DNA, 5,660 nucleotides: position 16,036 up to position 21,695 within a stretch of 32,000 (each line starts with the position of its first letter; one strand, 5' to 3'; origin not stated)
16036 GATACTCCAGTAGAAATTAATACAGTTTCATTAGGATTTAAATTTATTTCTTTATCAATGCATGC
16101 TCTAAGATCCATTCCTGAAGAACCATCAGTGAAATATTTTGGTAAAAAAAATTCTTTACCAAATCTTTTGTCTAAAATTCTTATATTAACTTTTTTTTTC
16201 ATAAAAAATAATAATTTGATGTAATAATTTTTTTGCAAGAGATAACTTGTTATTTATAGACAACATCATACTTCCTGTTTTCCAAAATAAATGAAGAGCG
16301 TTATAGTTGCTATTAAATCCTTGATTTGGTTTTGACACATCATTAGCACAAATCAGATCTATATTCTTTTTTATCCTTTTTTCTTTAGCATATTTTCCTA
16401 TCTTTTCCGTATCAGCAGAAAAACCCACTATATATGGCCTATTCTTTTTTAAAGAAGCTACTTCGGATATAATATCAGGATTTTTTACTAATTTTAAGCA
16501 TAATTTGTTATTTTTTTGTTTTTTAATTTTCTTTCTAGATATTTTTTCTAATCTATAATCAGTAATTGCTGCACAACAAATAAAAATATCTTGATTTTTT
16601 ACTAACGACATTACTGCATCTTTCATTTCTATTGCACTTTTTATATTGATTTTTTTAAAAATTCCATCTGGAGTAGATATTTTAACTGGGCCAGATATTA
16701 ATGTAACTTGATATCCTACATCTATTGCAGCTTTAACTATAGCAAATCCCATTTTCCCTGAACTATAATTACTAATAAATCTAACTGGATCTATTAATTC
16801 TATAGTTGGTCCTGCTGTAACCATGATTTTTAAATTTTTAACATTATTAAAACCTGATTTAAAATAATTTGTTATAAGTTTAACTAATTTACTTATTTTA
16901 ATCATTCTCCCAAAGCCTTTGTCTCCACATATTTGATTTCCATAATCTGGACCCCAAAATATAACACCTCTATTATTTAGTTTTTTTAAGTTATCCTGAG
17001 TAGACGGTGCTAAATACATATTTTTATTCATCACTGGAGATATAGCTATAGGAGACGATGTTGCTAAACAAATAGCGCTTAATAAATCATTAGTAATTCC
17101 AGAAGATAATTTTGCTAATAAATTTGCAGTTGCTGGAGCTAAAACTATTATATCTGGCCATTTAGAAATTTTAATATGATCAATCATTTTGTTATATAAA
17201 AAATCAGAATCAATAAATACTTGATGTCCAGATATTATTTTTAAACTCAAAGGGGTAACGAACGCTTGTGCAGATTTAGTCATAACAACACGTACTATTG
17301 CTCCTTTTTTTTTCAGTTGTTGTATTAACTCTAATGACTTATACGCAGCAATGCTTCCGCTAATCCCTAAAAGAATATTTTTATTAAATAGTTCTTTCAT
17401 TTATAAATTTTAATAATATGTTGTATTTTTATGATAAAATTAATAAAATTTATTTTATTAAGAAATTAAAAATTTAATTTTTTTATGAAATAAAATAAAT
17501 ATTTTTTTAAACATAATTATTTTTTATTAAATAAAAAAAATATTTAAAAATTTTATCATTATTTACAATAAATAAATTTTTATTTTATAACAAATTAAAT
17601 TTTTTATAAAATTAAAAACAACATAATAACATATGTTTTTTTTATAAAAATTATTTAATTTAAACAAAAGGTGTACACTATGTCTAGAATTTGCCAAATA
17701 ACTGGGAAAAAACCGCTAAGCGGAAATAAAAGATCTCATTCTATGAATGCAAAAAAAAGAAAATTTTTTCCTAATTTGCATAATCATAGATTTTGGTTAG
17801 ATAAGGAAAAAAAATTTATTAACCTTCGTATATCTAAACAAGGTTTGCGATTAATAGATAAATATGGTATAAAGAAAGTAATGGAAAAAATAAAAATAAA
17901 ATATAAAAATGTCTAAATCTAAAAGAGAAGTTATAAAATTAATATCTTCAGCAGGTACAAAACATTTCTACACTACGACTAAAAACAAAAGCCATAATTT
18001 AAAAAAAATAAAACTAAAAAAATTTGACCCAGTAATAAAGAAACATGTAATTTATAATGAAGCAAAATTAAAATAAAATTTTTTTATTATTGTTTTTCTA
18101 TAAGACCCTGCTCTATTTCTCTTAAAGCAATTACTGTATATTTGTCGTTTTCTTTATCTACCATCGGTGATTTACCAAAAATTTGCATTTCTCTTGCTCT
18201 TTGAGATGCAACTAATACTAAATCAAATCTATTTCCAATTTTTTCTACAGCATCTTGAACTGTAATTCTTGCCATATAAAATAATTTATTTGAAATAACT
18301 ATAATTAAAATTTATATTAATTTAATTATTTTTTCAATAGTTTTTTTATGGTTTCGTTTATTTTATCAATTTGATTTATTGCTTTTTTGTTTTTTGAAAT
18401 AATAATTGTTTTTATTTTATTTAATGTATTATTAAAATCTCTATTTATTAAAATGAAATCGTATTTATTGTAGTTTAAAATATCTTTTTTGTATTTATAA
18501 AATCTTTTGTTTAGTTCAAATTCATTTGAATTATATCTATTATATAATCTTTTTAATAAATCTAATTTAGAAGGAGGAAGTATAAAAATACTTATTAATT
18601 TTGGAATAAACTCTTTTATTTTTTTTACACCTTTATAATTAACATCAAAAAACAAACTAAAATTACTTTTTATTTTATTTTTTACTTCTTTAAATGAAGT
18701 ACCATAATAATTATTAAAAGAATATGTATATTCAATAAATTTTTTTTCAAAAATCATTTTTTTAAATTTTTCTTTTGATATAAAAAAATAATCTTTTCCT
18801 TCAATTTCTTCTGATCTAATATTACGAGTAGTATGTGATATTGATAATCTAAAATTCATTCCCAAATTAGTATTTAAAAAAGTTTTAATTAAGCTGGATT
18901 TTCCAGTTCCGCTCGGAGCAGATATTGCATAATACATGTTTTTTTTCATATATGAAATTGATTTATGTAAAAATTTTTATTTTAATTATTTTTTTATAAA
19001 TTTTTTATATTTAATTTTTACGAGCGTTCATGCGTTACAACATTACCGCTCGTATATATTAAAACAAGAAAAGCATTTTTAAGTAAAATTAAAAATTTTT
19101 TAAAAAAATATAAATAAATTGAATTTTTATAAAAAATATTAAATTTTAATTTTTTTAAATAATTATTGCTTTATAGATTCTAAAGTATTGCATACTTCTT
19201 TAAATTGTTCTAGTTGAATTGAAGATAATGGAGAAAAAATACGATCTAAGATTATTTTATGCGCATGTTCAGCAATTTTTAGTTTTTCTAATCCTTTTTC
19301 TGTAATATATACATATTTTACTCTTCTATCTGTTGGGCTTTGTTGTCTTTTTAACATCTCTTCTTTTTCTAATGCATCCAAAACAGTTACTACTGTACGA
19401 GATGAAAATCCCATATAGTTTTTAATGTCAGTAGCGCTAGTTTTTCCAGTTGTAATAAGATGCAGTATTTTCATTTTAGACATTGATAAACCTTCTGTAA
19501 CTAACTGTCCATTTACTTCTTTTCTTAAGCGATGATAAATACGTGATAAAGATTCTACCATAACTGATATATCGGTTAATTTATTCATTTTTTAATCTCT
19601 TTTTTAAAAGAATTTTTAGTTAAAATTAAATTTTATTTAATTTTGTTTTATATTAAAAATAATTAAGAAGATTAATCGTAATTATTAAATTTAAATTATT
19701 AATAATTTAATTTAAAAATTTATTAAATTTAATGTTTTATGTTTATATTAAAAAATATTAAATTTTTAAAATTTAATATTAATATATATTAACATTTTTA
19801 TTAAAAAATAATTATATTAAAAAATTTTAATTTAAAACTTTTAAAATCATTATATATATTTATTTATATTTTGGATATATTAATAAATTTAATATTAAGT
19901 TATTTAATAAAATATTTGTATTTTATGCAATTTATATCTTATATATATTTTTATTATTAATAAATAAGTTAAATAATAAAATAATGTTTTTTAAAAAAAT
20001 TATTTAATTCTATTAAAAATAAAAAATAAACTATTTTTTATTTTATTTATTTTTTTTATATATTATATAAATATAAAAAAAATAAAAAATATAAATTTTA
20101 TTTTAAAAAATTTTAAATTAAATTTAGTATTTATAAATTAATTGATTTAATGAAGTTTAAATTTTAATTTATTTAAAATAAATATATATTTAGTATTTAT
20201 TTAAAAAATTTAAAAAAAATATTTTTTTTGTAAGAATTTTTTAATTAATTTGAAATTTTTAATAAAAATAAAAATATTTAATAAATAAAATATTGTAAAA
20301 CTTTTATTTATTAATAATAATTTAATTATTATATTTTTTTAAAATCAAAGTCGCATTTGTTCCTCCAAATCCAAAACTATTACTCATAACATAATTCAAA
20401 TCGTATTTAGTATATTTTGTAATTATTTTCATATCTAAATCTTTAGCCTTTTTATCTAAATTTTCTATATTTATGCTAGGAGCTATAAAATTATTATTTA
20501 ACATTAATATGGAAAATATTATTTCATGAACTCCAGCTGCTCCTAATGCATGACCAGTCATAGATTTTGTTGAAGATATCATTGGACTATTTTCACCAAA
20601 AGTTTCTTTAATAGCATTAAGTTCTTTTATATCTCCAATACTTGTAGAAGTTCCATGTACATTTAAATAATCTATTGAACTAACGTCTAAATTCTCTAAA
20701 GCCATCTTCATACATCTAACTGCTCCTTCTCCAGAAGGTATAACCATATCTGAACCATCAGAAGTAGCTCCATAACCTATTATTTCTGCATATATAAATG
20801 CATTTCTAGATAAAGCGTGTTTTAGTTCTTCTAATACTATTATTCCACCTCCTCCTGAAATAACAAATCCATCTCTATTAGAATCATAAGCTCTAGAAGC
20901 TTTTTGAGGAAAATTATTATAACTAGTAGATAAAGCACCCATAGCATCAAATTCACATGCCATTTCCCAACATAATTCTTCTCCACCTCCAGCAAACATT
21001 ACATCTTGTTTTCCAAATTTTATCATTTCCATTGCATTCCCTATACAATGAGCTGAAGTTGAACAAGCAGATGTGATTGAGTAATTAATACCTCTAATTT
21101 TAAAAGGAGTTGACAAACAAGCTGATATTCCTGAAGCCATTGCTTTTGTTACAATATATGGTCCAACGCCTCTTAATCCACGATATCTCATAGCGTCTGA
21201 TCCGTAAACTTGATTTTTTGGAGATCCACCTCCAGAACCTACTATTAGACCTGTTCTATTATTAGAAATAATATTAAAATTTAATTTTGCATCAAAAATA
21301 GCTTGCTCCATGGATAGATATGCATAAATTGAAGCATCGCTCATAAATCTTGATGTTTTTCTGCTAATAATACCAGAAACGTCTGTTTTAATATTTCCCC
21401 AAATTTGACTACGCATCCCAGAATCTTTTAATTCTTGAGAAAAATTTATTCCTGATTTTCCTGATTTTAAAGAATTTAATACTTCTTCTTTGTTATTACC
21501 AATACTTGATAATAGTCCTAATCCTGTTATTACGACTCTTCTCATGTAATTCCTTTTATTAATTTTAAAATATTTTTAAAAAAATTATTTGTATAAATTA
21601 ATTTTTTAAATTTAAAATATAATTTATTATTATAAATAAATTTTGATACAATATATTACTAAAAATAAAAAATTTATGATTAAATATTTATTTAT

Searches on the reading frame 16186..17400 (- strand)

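Call 42: search_protein_families(library=ncbifam, proteins=[window:16186-17400:-], max_evalue=0.00001)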
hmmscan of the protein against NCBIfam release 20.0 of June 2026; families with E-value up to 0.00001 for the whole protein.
window:16186-17400:- (404 aa): 6 families
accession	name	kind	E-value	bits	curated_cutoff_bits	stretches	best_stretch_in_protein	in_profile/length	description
TIGR00521.1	coaBC_dfp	equivalog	2e-134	448.5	219.7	1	6-396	3-391/392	bifunctional phosphopantothenoylcysteine decarboxylase/phosphopantothenate--cysteine ligase CoaBC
TIGR02113.1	coaC_strep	equivalog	2.1e-40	138.4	261.4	1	7-178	1-175/177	phosphopantothenoylcysteine decarboxylase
NF005231.0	PRK06732.1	equivalog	1.5e-18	67.5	265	1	190-395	1-223/229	phosphopantothenate--cysteine ligase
TIGR02114.1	coaB_strep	equivalog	2.2e-15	57.1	217.2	1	190-354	1-188/228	phosphopantothenate--cysteine ligase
NF006161.0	PRK08305.1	equivalog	2e-06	27.6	156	0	4-105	3-108/196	dipicolinate synthase subunit B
NF007199.0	PRK09620.1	equivalog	2.1e-06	27.3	248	1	188-291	2-109/229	hypothetical protein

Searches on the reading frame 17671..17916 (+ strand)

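Call 42: search_protein_families(library=ncbifam, proteins=[window:17671-17916:+], max_evalue=0.00001)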
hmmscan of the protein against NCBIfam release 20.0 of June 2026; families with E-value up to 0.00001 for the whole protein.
window:17671-17916:+ (81 aa): 1 family
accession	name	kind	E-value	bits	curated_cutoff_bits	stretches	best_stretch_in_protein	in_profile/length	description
TIGR00009.1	L28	equivalog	2e-26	92.3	48.3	1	4-60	1-57/58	50S ribosomal protein L28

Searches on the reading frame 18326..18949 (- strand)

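Call 42: search_protein_families(library=ncbifam, proteins=[window:18326-18949:-], max_evalue=0.00001)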
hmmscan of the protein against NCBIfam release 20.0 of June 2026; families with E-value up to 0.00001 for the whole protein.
window:18326-18949:- (207 aa): 3 families
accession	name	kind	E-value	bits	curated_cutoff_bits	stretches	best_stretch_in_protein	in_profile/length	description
TIGR03263.1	guanyl_kin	equivalog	4.8e-55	186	160.45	1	7-184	4-179/180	guanylate kinase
NF011324.0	PRK14737.1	equivalog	4.3e-38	130.9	318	1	5-187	6-186/187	guanylate kinase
NF011325.0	PRK14738.1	equivalog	3.6e-34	117.8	263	1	6-189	15-198/206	guanylate kinase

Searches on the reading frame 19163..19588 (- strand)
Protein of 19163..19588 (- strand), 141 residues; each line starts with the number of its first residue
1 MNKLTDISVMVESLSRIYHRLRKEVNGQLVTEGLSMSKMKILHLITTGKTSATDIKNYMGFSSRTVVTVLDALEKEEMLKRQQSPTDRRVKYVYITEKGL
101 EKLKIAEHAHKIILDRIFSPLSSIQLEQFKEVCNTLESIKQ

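Call 42: search_protein_families(library=ncbifam, proteins=[window:19163-19588:-], max_evalue=0.00001)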
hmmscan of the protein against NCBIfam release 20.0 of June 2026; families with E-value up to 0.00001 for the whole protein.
window:19163-19588:- (141 aa): 8 families
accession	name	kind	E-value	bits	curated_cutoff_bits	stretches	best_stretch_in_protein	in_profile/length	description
NF050133.1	TransRegFabT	equivalog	3e-09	37.3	200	1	34-135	27-129/138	fatty acid biosynthesis transcriptional regulator FabT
NF053755.1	MsvR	equivalog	1.8e-08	34.4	220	1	35-108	12-85/236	transcriptional factor MsvR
NF053777.1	Saro0803TransReg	equivalog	4.1e-08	33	200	1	34-109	35-111/140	Saro_0803 family transcriptional regulator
TIGR02337.1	HpaR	equivalog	7.4e-08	32.3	121.2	1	37-136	29-129/130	homoprotocatechuate degradation operon regulator HpaR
NF002926.0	PRK03573.1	equivalog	1.1e-07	31.8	120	1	22-138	17-135/144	transcriptional regulator SlyA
NF008122.0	PRK10870.1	equivalog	1.3e-07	31.5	157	1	22-134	45-156/176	transcriptional repressor MprA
NF052638.1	TransRegOhrRVib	equivalog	8.8e-07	28.7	200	1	42-136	44-136/141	transcriptional regulator OhrR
NF038251.1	AdcR_fam_Zn_TF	equivalog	8.1e-06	26.1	175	1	37-113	37-113/143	zinc-dependent MarR family transcriptional regulator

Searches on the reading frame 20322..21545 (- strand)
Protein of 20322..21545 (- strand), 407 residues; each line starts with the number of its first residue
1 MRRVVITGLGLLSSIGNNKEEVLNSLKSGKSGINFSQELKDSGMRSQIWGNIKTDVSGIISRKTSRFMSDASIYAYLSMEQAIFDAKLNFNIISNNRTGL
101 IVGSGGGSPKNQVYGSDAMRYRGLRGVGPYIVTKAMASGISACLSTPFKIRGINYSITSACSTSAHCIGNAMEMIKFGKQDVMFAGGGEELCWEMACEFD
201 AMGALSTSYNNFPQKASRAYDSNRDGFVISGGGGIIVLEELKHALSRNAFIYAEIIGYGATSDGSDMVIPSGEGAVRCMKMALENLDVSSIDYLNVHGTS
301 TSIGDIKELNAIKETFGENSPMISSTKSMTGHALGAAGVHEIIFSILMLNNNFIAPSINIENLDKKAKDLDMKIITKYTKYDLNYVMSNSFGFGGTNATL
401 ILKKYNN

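Call 42: search_protein_families(library=ncbifam, proteins=[window:20322-21545:-], max_evalue=0.00001)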
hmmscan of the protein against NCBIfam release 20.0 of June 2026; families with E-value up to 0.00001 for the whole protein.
window:20322-21545:- (407 aa): 19 families
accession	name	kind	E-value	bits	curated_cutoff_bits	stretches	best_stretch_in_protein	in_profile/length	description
NF005935.0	PRK07967.1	equivalog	1e-206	686.6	630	1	1-406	1-405/406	beta-ketoacyl-ACP synthase I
NF005589.0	PRK07314.1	subfamily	3.2e-119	398.4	387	1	1-405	3-412/413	beta-ketoacyl-ACP synthase II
TIGR03150.1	fabF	equivalog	2.7e-118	395.2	493.75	1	2-403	1-407/407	beta-ketoacyl-ACP synthase II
NF004970.0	PRK06333.1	subfamily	3.9e-101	339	525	1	1-406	3-423/424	beta-ketoacyl-ACP synthase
NF006587.0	PRK09116.1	equivalog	1.2e-93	314.1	470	1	1-405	1-407/408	beta-ketoacyl-ACP synthase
NF006274.0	PRK08439.1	equivalog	5.1e-92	308.8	621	1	1-404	1-405/406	beta-ketoacyl-ACP synthase II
NF006434.0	PRK08722.1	equivalog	3.2e-84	283.2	759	1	2-404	4-413/414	beta-ketoacyl-ACP synthase II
NF005916.1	PRK07910.1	equivalog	3.7e-68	230.4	560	1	3-405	13-418/418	KasA/KasB family beta-ketoacyl-ACP synthase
NF005490.0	PRK07103.1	equivalog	5.9e-65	219.9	445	1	1-405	3-413/414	polyketide beta-ketoacyl:acyl carrier protein synthase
NF006618.0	PRK09185.1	subfamily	4e-62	210.5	407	1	1-404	2-392/394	beta-ketoacyl-ACP synthase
NF005076.0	PRK06501.1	equivalog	1.9e-59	201.6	629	1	134-405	148-423/425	beta-ketoacyl-ACP synthase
NF004618.0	PRK05952.1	equivalog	1.6e-56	191.9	455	1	3-405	3-383/384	beta-ketoacyl-ACP synthase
NF058662.1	cispenta_AmcF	equivalog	5.3e-44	150.7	325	1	4-403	2-368/369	cispentacin biosynthesis acyltransferase subunit AmcF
NF040607.1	mycolic_Pks13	equivalog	7.8e-31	106.4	2100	1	120-406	230-527/1680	polyketide synthase Pks13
NF045894.1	PKS_plus_SDR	equivalog_domain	1.6e-30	105.6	1740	1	85-404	104-426/1515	type I polyketide synthase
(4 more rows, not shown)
